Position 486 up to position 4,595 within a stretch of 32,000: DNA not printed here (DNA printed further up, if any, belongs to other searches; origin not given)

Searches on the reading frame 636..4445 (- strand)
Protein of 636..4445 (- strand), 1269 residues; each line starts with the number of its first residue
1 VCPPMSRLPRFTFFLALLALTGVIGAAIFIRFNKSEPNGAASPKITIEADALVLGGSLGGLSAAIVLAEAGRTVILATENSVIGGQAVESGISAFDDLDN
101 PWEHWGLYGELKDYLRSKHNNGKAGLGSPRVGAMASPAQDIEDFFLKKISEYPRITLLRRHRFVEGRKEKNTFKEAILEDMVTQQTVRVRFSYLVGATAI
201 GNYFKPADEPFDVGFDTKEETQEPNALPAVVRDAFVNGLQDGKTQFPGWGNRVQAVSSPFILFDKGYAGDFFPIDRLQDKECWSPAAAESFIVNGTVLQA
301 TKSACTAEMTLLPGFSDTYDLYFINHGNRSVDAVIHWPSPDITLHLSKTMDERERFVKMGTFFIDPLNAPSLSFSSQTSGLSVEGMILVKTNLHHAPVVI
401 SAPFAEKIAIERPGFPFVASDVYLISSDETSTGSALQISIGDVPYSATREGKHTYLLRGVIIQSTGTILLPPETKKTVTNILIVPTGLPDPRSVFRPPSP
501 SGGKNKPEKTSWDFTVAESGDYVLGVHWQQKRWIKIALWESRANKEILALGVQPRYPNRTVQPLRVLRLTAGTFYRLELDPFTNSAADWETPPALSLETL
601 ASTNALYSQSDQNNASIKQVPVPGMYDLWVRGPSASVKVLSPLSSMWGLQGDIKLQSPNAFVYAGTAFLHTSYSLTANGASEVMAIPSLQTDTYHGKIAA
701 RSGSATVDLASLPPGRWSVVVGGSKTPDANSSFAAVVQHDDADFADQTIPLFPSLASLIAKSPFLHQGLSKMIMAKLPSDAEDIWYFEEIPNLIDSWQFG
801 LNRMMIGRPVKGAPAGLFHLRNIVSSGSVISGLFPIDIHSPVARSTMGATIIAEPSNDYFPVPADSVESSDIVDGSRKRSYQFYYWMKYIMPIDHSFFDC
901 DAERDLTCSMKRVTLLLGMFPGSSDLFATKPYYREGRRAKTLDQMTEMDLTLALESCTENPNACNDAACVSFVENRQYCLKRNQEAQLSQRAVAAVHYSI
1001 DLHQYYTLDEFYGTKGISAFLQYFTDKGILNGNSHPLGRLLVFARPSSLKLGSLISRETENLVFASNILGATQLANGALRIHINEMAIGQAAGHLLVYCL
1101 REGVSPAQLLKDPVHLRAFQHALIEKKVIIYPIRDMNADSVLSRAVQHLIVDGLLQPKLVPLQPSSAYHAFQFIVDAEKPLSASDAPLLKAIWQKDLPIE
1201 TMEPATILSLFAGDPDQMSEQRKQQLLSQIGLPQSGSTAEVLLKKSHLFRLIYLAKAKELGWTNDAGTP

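Call 57: search_protein_families(library=pfam, proteins=[window:636-4445:-], max_evalue=0.001)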
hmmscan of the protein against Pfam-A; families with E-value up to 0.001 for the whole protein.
window:636-4445:- (1269 aa): 2 families
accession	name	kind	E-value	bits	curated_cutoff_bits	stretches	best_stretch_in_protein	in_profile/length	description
PF12831.13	FAD_oxidored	-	3.5e-36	125.8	27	2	853-1122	241-415/416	FAD dependent oxidoreductase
PF00890.30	FAD_binding_2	-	0.00068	19.4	20.4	0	50-90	1-41/414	FAD binding domain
